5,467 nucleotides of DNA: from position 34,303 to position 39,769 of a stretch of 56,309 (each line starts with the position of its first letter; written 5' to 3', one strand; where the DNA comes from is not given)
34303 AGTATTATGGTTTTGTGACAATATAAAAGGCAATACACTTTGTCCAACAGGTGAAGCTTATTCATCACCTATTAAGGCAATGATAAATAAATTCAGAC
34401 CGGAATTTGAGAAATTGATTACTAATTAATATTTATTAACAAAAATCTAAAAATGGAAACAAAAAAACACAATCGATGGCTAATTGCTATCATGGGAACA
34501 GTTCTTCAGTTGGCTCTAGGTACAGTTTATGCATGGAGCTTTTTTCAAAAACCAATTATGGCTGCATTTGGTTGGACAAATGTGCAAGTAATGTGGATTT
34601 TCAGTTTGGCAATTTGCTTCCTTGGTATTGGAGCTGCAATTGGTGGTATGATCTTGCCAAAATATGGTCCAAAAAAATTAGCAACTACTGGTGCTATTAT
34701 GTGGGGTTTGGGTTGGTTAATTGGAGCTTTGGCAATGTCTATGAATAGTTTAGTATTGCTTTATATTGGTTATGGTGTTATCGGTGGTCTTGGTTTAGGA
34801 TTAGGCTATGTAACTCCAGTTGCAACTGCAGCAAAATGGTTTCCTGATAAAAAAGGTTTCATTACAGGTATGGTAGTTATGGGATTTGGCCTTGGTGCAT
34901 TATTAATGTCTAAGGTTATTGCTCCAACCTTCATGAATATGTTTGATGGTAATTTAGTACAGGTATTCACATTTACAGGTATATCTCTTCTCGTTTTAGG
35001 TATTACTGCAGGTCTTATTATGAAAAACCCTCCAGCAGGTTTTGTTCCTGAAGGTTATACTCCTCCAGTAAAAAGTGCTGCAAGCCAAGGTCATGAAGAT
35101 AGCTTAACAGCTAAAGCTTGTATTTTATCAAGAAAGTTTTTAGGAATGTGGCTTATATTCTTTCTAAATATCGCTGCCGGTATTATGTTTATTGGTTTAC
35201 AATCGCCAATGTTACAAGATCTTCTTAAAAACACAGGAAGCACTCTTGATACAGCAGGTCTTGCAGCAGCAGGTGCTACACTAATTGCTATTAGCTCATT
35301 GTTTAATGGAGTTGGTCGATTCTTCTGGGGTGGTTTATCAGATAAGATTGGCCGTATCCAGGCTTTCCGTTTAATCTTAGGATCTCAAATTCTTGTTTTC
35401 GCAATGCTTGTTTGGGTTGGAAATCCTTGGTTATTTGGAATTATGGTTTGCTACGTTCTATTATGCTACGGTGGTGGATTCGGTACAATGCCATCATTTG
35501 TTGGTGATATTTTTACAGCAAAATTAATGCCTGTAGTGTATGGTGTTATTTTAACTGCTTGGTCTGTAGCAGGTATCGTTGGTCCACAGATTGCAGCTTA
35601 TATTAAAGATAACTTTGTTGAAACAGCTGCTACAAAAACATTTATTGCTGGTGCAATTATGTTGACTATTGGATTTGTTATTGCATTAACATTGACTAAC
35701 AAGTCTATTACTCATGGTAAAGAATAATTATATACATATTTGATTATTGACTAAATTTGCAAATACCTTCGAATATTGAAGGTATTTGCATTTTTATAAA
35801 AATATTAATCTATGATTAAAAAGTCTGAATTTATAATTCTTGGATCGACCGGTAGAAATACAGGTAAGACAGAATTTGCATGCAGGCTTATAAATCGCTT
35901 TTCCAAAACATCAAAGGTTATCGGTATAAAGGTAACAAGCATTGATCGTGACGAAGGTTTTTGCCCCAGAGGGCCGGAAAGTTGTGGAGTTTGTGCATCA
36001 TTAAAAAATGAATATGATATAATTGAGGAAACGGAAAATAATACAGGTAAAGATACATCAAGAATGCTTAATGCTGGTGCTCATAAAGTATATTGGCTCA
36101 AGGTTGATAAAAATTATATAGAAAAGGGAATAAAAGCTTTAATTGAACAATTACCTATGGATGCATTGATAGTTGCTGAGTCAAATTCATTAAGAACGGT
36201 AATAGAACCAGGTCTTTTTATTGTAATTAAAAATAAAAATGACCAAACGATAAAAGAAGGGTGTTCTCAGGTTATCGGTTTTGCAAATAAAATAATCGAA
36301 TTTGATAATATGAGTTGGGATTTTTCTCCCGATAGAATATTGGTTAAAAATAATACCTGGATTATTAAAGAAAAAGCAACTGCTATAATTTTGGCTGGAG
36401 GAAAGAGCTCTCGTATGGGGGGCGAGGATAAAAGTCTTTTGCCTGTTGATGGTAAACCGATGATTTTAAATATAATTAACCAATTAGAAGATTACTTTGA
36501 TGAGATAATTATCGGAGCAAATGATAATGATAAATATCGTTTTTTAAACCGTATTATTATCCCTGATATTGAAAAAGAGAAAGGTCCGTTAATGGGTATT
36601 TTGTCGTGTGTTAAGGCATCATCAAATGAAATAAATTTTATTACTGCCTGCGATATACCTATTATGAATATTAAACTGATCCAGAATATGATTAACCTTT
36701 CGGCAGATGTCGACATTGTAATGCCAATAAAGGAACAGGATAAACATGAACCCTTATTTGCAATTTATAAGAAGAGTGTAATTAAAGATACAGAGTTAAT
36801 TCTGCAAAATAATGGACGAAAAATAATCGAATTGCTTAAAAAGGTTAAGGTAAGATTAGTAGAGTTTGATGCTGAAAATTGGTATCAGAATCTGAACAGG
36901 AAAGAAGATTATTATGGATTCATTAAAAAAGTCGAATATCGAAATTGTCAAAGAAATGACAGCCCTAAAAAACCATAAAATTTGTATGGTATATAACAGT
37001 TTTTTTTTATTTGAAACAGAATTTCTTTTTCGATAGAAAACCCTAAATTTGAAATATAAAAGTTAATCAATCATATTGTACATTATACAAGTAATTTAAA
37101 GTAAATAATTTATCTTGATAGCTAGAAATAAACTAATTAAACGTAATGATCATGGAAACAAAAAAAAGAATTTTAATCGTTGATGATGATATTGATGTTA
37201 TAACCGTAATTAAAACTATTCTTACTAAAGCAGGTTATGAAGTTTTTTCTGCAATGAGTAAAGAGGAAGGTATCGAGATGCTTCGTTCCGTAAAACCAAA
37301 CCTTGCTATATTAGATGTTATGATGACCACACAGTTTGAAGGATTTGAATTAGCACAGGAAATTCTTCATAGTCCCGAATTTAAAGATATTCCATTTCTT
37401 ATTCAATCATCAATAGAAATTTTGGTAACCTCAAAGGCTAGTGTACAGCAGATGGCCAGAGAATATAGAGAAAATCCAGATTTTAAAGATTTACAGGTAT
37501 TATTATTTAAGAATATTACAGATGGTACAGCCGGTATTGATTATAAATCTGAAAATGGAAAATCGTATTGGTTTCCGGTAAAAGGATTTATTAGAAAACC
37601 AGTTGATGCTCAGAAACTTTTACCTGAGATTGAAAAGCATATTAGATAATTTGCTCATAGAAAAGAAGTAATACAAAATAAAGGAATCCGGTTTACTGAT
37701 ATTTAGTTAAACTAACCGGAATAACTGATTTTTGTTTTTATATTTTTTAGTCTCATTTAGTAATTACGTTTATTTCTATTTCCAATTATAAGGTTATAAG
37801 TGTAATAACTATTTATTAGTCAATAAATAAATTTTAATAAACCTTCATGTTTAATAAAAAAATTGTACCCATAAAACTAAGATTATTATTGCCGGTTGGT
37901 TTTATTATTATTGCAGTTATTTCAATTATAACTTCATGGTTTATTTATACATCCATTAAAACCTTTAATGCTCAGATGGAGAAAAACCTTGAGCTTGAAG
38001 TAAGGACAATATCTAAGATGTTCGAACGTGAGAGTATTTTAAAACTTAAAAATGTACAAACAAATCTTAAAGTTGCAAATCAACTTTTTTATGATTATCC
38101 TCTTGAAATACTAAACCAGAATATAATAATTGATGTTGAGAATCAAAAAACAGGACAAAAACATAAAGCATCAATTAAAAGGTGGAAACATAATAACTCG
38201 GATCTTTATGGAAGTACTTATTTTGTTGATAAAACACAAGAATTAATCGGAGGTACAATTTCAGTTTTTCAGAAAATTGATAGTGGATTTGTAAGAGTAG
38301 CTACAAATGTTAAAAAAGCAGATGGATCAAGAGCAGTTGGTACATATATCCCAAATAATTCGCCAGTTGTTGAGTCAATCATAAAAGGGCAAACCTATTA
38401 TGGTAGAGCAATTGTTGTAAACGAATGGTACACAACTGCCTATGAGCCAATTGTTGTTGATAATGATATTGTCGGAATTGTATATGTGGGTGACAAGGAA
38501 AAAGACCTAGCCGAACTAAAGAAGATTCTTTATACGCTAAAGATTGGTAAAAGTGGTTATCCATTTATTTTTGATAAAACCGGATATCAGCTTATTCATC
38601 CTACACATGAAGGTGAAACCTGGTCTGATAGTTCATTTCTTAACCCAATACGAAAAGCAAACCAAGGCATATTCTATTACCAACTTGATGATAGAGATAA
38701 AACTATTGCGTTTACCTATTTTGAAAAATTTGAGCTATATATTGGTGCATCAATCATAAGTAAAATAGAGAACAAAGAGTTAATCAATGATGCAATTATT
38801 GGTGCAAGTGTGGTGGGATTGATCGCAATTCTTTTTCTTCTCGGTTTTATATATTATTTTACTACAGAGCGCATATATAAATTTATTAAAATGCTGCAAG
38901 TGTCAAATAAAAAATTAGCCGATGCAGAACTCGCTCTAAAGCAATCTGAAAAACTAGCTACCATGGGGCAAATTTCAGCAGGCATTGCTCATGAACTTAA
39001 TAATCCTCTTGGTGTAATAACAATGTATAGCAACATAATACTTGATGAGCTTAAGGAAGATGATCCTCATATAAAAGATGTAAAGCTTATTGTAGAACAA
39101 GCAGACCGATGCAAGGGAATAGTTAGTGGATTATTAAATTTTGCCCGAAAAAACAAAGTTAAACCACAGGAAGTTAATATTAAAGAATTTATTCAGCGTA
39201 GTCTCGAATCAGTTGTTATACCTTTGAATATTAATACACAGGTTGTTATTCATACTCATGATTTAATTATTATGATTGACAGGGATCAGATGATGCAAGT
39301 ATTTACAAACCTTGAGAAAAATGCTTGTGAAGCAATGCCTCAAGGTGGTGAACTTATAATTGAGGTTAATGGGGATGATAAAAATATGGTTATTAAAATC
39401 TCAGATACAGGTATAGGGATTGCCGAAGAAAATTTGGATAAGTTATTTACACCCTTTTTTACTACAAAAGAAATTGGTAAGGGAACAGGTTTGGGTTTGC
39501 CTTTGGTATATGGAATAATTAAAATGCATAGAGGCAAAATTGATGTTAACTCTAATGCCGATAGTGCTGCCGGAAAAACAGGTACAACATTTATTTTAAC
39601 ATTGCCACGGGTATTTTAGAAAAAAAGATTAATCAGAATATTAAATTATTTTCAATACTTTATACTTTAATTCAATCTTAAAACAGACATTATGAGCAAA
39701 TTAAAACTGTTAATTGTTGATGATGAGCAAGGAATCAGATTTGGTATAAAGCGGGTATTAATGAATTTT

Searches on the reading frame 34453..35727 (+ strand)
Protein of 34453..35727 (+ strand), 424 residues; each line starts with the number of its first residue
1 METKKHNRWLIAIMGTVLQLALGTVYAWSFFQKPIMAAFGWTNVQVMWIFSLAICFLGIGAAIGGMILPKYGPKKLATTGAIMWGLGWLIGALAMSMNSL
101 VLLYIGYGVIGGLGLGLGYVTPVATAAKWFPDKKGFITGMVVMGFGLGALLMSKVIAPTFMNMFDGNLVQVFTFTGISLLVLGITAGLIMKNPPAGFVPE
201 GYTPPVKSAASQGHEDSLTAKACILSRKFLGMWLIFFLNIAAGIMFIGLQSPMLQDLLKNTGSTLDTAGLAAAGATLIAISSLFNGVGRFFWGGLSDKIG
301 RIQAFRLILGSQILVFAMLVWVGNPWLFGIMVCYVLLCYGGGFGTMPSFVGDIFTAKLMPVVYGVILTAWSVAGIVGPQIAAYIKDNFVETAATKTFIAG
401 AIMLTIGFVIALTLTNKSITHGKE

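Call 6: search_protein_families(library=pfam, proteins=[window:34453-35727:+])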
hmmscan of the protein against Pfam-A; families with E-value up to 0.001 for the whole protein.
window:34453-35727:+ (424 aa): 1 family
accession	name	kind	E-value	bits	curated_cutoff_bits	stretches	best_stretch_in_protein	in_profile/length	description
PF07690.21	MFS_1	-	2.3e-30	106.1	33.4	1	21-378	9-347/347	Major Facilitator Superfamily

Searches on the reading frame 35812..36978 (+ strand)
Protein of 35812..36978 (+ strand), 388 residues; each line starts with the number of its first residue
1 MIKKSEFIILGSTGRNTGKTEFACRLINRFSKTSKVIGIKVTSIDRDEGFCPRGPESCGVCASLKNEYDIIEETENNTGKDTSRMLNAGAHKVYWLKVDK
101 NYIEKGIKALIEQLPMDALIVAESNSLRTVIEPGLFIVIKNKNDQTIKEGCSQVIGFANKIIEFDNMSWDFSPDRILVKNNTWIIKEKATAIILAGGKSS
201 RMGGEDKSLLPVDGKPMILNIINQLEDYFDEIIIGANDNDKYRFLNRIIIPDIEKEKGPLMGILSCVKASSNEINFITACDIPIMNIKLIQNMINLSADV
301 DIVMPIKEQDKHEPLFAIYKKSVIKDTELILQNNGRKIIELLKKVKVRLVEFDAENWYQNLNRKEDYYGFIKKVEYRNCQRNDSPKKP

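Call 6: search_protein_families(library=pfam, proteins=[window:35812-36978:+])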
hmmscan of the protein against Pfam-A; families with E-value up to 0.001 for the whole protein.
window:35812-36978:+ (388 aa): 1 family
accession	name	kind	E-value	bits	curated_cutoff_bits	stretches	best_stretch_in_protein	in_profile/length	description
PF12804.13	NTP_transf_3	-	4e-32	112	27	1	191-340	1-155/160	MobA-like NTP transferase domain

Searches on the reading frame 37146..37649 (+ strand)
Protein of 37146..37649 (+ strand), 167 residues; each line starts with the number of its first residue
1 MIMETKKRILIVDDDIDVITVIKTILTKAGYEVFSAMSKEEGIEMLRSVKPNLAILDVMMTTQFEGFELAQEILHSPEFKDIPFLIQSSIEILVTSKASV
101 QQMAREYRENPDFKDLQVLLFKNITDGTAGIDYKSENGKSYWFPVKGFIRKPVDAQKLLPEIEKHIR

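Call 6: search_protein_families(library=pfam, proteins=[window:37146-37649:+])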
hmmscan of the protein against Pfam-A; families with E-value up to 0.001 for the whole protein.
window:37146-37649:+ (167 aa): 1 family
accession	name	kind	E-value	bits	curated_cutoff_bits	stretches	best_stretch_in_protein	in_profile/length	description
PF00072.30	Response_reg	-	2.6e-14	53.8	30.2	1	9-89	1-78/111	Response regulator receiver domain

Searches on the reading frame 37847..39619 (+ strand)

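Call 6: search_protein_families(library=pfam, proteins=[window:37847-39619:+])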
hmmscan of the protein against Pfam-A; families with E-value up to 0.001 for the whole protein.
window:37847-39619:+ (590 aa): 6 families
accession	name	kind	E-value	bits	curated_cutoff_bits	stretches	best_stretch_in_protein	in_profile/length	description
PF17201.10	Cache_3-Cache_2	-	2.4e-62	211.4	27.7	1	39-303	7-284/299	Cache 3/Cache 2 fusion domain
PF17202.10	sCache_3_3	-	1.1e-27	96.9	28.8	1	122-223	5-102/107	Single cache domain 3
PF02518.31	HATPase_c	-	6.8e-24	84.9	26.4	1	478-588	2-109/111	Histidine kinase-, DNA gyrase B-, and HSP90-like ATPase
PF00512.31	HisKA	-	3.6e-11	43.4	26.9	1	373-435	2-63/66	His Kinase A (phospho-acceptor) domain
PF17203.10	sCache_3_2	-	2.6e-05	24.8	28.4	1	158-222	69-132/140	Single cache domain 3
PF14501.12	HATPase_c_5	-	0.00098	19.4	22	0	481-571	5-92/102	GHKL domain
